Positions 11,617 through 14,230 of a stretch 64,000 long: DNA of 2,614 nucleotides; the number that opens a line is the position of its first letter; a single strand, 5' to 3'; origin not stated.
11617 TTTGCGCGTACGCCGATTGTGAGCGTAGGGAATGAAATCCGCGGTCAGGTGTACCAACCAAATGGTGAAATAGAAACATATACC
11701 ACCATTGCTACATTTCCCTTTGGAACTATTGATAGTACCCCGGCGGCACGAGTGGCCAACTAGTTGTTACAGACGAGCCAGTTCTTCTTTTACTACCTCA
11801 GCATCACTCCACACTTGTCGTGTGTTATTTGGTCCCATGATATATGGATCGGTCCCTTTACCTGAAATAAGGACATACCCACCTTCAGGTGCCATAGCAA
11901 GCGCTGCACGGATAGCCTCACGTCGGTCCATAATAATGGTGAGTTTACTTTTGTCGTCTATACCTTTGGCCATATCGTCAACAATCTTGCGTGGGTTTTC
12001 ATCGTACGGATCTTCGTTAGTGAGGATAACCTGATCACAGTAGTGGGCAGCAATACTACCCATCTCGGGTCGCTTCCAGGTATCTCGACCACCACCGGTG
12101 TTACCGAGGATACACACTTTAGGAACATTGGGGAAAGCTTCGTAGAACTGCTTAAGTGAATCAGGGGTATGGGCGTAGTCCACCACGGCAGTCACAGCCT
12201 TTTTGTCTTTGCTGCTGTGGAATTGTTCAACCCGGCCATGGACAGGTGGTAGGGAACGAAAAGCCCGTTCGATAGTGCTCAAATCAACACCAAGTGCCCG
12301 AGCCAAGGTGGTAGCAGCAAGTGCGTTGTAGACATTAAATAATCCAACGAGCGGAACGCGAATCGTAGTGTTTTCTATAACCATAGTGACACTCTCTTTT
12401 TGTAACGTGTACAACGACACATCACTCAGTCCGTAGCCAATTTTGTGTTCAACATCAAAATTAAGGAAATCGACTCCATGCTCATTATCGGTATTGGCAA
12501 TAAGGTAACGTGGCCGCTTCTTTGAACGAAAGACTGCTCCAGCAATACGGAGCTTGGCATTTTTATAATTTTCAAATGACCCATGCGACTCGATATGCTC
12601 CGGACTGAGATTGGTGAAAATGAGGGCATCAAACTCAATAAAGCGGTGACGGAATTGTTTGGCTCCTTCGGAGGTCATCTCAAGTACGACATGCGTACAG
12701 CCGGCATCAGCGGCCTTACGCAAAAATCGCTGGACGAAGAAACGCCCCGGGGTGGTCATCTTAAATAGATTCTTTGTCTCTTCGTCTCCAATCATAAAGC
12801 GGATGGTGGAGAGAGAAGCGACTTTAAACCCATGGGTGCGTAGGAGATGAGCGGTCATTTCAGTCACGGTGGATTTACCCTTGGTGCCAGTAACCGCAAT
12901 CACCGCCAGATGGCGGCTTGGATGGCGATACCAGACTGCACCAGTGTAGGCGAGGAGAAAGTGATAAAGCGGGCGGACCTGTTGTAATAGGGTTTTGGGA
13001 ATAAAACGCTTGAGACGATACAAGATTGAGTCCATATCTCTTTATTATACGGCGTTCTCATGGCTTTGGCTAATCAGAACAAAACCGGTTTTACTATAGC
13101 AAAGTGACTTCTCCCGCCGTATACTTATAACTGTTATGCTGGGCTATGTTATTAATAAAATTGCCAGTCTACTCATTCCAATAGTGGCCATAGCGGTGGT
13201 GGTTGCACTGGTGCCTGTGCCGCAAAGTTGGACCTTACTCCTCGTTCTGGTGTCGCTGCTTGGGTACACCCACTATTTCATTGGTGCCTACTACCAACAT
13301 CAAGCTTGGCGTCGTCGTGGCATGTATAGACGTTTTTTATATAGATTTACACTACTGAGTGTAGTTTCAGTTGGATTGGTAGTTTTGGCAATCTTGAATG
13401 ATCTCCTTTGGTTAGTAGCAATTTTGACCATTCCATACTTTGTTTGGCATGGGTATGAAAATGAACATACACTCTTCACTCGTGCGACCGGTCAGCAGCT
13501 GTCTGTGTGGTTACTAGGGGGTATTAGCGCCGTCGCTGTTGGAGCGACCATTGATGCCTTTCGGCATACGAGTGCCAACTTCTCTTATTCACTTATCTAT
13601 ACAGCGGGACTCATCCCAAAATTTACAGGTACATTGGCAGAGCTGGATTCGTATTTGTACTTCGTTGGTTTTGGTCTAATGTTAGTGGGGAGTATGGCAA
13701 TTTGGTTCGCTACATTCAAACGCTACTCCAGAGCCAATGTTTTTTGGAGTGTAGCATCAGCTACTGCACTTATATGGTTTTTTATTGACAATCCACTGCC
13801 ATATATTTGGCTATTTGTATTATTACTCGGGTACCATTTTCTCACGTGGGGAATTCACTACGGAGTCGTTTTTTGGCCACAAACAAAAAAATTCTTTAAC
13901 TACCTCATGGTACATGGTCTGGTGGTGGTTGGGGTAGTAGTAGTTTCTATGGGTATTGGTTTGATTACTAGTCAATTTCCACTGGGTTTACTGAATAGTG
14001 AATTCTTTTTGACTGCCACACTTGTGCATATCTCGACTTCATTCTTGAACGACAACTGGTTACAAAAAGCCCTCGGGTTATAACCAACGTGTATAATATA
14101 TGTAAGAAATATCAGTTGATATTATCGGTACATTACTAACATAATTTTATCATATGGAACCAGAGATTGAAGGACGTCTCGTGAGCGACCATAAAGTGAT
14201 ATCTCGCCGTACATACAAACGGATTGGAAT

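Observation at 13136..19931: Five-gene cluster of uncharacterised membrane/secreted proteins with two large paralogs sharing a C-terminal two-Cys domain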

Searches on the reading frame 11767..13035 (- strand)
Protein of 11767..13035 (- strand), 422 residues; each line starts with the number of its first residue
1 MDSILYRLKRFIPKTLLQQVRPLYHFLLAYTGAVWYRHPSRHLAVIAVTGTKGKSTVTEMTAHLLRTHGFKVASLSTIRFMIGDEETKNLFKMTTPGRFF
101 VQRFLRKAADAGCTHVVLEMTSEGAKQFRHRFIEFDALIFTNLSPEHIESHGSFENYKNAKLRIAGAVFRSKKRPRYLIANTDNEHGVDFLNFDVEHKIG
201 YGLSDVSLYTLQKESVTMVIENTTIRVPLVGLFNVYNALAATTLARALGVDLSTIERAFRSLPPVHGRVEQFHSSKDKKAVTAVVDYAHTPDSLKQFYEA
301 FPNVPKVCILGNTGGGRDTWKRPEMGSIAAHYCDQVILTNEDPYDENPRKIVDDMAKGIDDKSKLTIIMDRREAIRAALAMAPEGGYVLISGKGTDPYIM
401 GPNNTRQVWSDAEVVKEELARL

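Call 8: search_protein_families(library=ncbifam, proteins=[window:11767-13035:-], max_evalue=0.1)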
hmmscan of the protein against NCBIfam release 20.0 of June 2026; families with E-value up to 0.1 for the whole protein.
window:11767-13035:- (422 aa): 31 families (the best 25 are shown)
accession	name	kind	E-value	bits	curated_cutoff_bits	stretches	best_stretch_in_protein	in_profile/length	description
TIGR01085.1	murE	subfamily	1.7e-96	324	257.3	1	28-419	70-471/472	UDP-N-acetylmuramyl-tripeptide synthetase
NF001126.0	PRK00139.1-4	equivalog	3.5e-96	322.7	373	1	28-420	89-483/486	UDP-N-acetylmuramoyl-L-alanyl-D-glutamate--2,6-diaminopimelate ligase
NF008896.0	PRK11929.1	equivalog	6.3e-86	289.1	1023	1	28-420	97-499/965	bifunctional UDP-N-acetylmuramoyl-L-alanyl-D-glutamate--2,6-diaminopimelate ligase MurE/UDP-N-acetylmuramoyl-tripeptide--D-alanyl-D-alanine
NF001124.0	PRK00139.1-2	equivalog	1e-80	271.9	476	1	28-420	96-493/500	UDP-N-acetylmuramoyl-L-alanyl-D-glutamate--2,6-diaminopimelate ligase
NF001123.0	PRK00139.1-1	equivalog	1.6e-68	231.6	586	1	32-417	96-487/493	UDP-N-acetylmuramoyl-L-alanyl-D-glutamate--2,6-diaminopimelate ligase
NF010628.0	PRK14022.1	equivalog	3.2e-66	224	536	1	35-416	103-478/483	UDP-N-acetylmuramoyl-L-alanyl-D-glutamate--L-lysine ligase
NF001130.0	PRK00139.2-4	equivalog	6.2e-50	170.4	715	2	202-417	295-509/516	UDP-N-acetylmuramoyl-L-alanyl-D-glutamate--2,6-diaminopimelate ligase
NF001129.0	PRK00139.2-3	equivalog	1.3e-43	149.3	762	1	32-416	107-512/517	UDP-N-acetylmuramoyl-L-alanyl-D-glutamate--2,6-diaminopimelate ligase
NF001127.0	PRK00139.2-1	equivalog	1.9e-40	139.1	997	2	224-399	316-491/520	UDP-N-acetylmuramoyl-L-alanyl-D-glutamate--2,6-diaminopimelate ligase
NF001131.0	PRK00139.2-5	equivalog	1.4e-34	119.8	1000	1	28-400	94-464/483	UDP-N-acetylmuramoyl-L-alanyl-D-glutamate--2,6-diaminopimelate ligase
TIGR02068.2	cya_phycin_syn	equivalog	1.5e-26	92.7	850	2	198-391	646-847/862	cyanophycin synthetase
NF010623.0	PRK14016.1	subfamily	2.2e-23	82.4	877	2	206-391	658-849/871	cyanophycin synthetase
TIGR01087.1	murD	equivalog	1.9e-21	76.6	211.95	2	112-276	151-315/441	UDP-N-acetylmuramoyl-L-alanine--D-glutamate ligase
NF053645.1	pMurC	equivalog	1.3e-20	73.6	560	2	216-296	302-380/492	pseudomurein biosynthesis peptide ligase pMurC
TIGR01143.1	murF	subfamily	4.7e-19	68.6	288.6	2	132-312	147-333/418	UDP-N-acetylmuramoyl-tripeptide--D-alanyl-D-alanine ligase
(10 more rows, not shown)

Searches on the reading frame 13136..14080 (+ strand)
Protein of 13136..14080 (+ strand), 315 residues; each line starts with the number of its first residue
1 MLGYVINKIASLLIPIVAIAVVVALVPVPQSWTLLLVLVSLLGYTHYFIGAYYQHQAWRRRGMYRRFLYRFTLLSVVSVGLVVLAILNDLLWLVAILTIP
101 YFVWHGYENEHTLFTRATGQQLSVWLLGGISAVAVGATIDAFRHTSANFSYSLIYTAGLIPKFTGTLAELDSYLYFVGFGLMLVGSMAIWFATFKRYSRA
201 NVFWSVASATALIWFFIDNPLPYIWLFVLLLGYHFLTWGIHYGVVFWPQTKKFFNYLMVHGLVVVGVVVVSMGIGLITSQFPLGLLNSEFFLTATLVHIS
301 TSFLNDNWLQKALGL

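Call 4: search_protein_families(library=pfam, proteins=[window:13136-14080:+], max_evalue=1)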
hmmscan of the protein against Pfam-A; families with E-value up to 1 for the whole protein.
window:13136-14080:+ (315 aa): 1 family
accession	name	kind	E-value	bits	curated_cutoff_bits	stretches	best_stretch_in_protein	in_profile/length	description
PF07291.16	MauE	-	0.023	15.4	27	1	6-54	44-93/128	Methylamine utilisation protein MauE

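Call 8: search_protein_families(library=ncbifam, proteins=[window:13136-14080:+], max_evalue=0.1)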
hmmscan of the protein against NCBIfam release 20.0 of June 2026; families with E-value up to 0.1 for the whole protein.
window:13136-14080:+ (315 aa): 0 families

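Call 26: find_related_loci(query=A2, collection=genome_contigs, flank=10000)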
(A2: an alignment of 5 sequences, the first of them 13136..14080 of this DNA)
Query A2 (315 aa) in genome_contigs; peptide patterns used: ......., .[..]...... (x = any residue, [..] = any of these).
30 stretches matched a pattern; 2 encode a relative of the query (tblastn E <= 1e-3); 2 distinct loci.
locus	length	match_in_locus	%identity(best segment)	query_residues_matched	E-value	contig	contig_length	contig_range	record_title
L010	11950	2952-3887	68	4-315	1e-127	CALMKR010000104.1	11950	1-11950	MAG TPA_asm: uncultured bacterium isolate SRR5676466_bin.108_CONCOCT_v1.1_MAG genome assembly, contig: ERZ724530.1131, w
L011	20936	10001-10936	28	1-311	3e-26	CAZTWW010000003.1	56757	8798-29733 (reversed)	MAG TPA_asm: uncultured Candidatus Saccharibacteria bacterium isolate SRP219642_co4_360 genome assembly, contig: NODE_80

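Call 27: search_solved_structures(query=A2, max_evalue=10)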
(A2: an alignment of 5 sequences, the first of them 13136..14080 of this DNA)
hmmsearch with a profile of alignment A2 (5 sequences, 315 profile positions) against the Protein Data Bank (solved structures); distinct sequences matched with E-value up to 10: 2.
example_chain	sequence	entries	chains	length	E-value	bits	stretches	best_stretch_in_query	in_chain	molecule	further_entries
2f9z_A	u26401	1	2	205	2.6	10.5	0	2-39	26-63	chemotaxis protein CheC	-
1xkr_A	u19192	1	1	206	2.6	10.4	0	2-39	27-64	chemotaxis protein CheC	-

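Call 47: find_homologous_proteins(query=A2, max_evalue=0.001)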
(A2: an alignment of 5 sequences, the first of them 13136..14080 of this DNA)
Query A2 (5 sequences) (315 aa, profile of the alignment): 25 proteins with E <= 0.001 among 8000 candidates.
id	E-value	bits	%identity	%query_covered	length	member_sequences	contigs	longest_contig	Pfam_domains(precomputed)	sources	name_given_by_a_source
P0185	1.6e-165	568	68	99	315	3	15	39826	-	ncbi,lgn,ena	-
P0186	3.1e-164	564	100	100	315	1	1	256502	-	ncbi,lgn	ncbi:MAG: hypothetical protein ACK4SL_04300 [Candidatus Paceibacteria bacterium]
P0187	1.2e-161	555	69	100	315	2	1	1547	-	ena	-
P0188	1.3e-157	542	54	100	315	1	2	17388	-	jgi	jgi:hypothetical protein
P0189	1.5e-156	539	53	99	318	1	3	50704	-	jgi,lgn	jgi:hypothetical protein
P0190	1.1e-155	536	78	100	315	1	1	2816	-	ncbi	-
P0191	8.1e-155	533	76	100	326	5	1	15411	-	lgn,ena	-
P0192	2.6e-154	531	74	100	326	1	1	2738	-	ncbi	-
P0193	8.8e-146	503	54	100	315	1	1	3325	-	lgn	-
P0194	6.5e-145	500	69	100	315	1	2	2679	-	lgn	-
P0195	1.1e-144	500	68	100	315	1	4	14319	-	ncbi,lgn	-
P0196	7.7e-142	490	67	100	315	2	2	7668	-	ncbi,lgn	-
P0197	6.5e-136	471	63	98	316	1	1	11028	-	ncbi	-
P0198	2.1e-135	469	52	100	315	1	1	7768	-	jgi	jgi:hypothetical protein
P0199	8.4e-131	454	68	87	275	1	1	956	-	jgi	jgi:hypothetical protein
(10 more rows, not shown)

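Call 70: search_protein_families(library=pfam, alignment_id=A6, max_evalue=1)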
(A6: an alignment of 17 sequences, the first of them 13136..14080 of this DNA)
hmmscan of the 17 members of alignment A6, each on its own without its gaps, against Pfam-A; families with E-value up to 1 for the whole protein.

A. member 1, window:13136-14080:+ (315 aa): 1 family
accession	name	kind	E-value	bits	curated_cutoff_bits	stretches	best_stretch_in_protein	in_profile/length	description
PF07291.16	MauE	-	0.023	15.4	27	1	6-54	44-93/128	Methylamine utilisation protein MauE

B. families by the number of members that match (of 17 scanned): 6 families
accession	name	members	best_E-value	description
PF24661.1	DUF7649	1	0.0024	Domain of unknown function (DUF7649)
PF02656.20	DUF202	1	0.0086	Domain of unknown function (DUF202)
PF13273.12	DUF4064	1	0.016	Protein of unknown function (DUF4064)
PF07291.16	MauE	1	0.023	Methylamine utilisation protein MauE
PF17523.7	MPS-4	1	0.056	MinK-related peptide, potassium channel accessory sub-unit protein 4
PF05439.17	JTB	1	0.069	Jumping translocation breakpoint protein (JTB)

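Call 87: search_protein_families(library=phrogs, proteins=[window:13136-14080:+], max_evalue=0.01)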
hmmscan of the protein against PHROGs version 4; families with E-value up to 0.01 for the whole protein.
window:13136-14080:+ (315 aa): 0 families

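Call 99: find_encoding_contigs(protein=window:13136-14080:+, flank=1000, max_places=3)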
Protein window:13136-14080:+ (315 aa): 1 contig read that carries it; 1 place shown.
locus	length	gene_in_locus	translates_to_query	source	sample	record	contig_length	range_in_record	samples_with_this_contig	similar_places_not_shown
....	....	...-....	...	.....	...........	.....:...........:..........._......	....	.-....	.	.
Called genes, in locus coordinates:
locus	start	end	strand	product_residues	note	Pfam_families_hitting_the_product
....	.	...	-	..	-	?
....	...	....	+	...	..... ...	-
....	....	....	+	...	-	-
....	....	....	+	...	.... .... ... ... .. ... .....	-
